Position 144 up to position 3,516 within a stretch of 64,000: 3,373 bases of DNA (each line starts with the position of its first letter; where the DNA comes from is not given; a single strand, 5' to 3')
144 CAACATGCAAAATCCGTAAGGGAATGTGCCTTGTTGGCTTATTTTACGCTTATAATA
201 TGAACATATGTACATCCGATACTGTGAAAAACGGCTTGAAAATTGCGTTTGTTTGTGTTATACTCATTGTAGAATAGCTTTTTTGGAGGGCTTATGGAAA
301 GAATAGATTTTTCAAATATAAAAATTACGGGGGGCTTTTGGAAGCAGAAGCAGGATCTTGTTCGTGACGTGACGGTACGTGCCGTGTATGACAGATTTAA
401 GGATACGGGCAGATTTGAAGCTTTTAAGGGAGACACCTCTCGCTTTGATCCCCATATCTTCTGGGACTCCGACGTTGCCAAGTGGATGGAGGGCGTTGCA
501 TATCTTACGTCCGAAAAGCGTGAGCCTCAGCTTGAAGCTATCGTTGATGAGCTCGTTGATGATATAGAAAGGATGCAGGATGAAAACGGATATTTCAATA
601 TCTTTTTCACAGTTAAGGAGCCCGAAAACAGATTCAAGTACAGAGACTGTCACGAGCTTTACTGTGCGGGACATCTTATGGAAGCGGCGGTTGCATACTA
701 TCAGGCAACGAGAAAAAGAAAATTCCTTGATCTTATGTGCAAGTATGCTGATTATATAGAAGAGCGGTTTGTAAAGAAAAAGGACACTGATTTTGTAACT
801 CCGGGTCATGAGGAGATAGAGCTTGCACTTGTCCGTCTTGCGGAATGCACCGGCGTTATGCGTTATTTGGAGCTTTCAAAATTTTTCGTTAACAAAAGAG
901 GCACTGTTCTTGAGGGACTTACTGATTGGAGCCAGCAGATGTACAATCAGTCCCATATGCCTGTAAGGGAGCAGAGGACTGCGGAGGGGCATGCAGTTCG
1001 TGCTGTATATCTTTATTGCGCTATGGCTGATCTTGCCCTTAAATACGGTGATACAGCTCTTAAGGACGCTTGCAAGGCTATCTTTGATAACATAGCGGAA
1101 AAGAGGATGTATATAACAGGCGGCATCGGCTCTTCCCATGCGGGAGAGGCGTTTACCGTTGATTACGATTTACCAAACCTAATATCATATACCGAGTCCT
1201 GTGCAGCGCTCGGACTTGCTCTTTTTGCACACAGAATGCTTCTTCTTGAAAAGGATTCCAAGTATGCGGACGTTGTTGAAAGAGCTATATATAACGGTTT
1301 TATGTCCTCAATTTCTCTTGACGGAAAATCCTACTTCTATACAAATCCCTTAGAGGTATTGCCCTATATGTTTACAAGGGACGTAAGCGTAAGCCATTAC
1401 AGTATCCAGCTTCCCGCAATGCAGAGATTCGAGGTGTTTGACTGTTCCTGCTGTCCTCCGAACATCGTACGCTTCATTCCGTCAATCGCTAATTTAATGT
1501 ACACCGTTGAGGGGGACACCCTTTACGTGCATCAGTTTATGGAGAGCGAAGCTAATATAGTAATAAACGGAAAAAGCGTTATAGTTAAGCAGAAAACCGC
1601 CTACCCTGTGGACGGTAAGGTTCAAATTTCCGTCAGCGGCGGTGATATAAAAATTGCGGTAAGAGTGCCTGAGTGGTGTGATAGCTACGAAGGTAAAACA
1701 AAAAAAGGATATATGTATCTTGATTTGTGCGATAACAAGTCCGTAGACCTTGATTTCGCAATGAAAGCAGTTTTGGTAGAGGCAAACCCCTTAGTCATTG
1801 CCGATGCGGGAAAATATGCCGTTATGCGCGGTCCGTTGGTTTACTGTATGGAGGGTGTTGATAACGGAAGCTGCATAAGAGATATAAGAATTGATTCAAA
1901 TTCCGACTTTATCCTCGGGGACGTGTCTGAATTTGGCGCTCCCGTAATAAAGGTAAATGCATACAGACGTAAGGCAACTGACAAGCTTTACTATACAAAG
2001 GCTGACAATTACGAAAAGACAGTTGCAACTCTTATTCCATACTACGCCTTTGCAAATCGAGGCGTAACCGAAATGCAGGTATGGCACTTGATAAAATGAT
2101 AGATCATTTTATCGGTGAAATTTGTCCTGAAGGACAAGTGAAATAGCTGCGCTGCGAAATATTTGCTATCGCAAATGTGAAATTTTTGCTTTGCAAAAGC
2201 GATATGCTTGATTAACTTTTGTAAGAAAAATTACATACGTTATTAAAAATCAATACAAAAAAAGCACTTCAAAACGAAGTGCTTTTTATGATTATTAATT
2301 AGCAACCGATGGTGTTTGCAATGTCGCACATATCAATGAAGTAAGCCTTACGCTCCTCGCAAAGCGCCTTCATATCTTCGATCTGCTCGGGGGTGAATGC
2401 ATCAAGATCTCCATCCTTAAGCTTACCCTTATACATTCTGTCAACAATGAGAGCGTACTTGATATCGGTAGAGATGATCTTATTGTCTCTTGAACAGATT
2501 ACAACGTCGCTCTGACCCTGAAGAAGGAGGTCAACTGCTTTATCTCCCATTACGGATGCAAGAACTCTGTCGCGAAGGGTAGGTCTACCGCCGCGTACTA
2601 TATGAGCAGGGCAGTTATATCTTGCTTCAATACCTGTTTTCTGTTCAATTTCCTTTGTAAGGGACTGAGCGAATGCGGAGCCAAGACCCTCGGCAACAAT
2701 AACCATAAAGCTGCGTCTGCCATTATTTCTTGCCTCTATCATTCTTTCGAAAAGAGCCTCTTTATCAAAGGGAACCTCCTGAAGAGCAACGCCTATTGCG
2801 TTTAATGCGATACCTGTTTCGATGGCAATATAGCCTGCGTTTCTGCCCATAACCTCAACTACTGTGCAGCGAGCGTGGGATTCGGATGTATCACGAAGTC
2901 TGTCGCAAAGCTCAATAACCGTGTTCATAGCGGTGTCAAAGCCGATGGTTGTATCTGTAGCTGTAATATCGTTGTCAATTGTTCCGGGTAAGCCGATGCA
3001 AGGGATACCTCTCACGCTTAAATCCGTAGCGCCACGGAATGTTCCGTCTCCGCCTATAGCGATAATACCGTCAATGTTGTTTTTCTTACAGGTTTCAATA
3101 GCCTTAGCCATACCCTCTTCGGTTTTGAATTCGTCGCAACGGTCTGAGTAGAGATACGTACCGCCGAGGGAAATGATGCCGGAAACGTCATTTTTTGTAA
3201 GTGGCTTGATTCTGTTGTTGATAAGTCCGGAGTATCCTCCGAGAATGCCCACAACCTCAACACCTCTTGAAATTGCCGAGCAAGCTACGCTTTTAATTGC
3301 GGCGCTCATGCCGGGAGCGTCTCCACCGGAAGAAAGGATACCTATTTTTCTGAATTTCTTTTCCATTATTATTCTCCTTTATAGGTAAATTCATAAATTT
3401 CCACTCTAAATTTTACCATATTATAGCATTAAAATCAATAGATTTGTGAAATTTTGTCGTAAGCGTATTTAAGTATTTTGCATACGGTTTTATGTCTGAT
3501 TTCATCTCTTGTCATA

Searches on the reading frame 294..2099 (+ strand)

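Call 51: search_protein_families(library=pfam, proteins=[window:294-2099:+], max_evalue=0.00001)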
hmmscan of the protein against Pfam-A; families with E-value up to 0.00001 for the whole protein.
window:294-2099:+ (601 aa): 3 families
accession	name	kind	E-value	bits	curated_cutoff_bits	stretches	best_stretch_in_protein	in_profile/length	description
PF07944.18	Beta-AFase-like_GH127_cat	-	2e-97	327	24.9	1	8-399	1-375/376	Beta-L-arabinofuranosidase, GH127 catalytic domain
PF20737.2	Glyco_hydro127C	-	2.5e-23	82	23.7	1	494-597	3-69/71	Glycoside hydrolase family 127 C-terminal domain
PF20736.2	Glyco_hydro127M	-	1.1e-08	35.5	24.2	1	409-466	1-59/95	Beta-L-arabinofuranosidase, GH127 middle domain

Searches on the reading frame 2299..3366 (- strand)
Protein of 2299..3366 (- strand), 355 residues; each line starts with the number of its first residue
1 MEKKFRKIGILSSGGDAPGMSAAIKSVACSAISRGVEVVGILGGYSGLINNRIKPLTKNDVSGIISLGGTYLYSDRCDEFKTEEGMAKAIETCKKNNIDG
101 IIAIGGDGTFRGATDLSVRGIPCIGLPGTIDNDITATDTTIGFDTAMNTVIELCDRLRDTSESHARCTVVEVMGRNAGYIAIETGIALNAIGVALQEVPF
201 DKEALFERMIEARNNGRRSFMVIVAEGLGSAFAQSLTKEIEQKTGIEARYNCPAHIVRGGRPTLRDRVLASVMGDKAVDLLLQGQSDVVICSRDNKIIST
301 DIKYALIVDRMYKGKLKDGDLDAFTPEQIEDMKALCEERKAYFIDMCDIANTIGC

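Call 51: search_protein_families(library=pfam, proteins=[window:2299-3366:-], max_evalue=0.00001)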
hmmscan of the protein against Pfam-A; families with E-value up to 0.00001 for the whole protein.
window:2299-3366:- (355 aa): 2 families
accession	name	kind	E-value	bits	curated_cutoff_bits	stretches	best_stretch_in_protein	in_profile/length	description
PF00365.25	PFK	-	1.9e-98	329.7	30.9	1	7-281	1-277/277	Phosphofructokinase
PF01513.26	NAD_kinase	-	2.2e-07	31.6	25.5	0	86-127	61-103/130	ATP-NAD kinase N-terminal domain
